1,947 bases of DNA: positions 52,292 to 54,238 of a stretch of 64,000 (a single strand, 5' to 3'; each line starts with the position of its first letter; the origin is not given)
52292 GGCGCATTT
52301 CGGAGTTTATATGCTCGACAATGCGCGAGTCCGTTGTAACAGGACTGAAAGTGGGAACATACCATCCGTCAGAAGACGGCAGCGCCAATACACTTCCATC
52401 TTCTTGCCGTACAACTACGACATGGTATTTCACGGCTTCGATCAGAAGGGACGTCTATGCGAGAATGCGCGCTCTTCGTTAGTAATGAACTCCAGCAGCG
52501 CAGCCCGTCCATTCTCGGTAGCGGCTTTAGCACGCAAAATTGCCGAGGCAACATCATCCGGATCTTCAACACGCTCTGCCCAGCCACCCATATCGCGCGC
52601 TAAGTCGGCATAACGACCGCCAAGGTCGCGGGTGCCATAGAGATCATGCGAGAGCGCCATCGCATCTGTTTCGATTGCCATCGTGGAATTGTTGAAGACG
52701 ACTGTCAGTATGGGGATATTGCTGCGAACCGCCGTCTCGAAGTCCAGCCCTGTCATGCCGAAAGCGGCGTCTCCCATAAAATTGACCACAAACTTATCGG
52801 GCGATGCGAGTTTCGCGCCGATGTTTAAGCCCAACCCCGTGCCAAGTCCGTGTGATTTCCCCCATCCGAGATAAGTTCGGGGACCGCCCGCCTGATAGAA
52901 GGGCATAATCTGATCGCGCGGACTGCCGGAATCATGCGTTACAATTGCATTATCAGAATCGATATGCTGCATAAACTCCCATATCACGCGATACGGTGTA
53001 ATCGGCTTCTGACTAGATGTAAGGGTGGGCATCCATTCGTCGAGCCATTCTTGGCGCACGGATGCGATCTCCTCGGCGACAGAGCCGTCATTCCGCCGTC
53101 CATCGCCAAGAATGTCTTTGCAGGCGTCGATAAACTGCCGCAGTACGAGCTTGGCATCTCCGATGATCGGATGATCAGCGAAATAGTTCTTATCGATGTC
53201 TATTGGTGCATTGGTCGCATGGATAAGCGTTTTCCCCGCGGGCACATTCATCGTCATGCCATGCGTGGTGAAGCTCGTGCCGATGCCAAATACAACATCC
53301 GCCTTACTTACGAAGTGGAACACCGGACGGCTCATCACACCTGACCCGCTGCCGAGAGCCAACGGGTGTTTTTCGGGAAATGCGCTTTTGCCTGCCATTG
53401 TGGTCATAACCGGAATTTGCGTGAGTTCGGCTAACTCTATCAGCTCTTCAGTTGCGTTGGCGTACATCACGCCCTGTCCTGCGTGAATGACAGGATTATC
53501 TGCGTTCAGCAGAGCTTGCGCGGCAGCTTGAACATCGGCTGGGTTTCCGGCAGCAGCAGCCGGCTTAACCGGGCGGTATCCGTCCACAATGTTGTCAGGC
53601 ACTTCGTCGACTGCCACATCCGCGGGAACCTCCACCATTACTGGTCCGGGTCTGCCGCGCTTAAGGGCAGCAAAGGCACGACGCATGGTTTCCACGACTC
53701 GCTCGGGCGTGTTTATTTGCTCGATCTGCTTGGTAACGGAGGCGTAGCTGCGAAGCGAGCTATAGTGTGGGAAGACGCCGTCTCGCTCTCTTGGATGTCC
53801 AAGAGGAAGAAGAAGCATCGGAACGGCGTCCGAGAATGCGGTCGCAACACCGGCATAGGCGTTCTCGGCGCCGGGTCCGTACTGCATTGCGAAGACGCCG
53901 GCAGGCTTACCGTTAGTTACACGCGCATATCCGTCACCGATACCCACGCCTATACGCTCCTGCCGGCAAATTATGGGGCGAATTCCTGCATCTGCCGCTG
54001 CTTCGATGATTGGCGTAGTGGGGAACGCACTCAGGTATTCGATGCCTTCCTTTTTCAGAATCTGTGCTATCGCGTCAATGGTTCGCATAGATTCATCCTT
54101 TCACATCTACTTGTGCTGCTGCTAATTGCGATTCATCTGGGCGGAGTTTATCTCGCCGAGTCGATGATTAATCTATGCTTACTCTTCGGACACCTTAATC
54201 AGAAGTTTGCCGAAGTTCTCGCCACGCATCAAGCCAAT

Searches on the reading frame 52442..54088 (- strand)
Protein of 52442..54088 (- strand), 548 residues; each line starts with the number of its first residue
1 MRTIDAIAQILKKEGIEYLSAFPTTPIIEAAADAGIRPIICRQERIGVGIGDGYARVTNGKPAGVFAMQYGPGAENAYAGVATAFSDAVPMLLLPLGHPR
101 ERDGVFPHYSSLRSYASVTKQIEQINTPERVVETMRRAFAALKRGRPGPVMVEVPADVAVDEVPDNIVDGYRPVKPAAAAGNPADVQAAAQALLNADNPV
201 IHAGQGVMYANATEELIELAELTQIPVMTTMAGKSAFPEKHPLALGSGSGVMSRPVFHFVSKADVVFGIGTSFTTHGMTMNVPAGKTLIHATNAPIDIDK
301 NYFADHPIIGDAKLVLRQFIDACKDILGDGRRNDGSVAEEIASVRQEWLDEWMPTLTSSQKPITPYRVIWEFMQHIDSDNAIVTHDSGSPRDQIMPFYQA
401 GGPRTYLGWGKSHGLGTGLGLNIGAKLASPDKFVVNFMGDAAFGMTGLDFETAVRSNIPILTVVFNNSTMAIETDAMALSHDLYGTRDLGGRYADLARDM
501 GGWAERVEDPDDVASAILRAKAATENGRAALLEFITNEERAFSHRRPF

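Call 41: search_protein_families(library=pfam, proteins=[window:52442-54088:-], max_evalue=0.00001)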
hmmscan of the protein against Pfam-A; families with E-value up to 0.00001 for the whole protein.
window:52442-54088:- (548 aa): 3 families
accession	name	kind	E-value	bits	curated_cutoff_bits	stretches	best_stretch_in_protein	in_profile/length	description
PF00205.28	TPP_enzyme_M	-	5.5e-35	120.5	30.4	1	186-318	1-136/137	Thiamine pyrophosphate enzyme, central domain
PF02775.26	TPP_enzyme_C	-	1.7e-24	86.8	21.9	1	387-533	2-150/151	Thiamine pyrophosphate enzyme, C-terminal TPP binding domain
PF02776.23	TPP_enzyme_N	-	3.1e-20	72.6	26.8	1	1-104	1-106/119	Thiamine pyrophosphate enzyme, N-terminal TPP binding domain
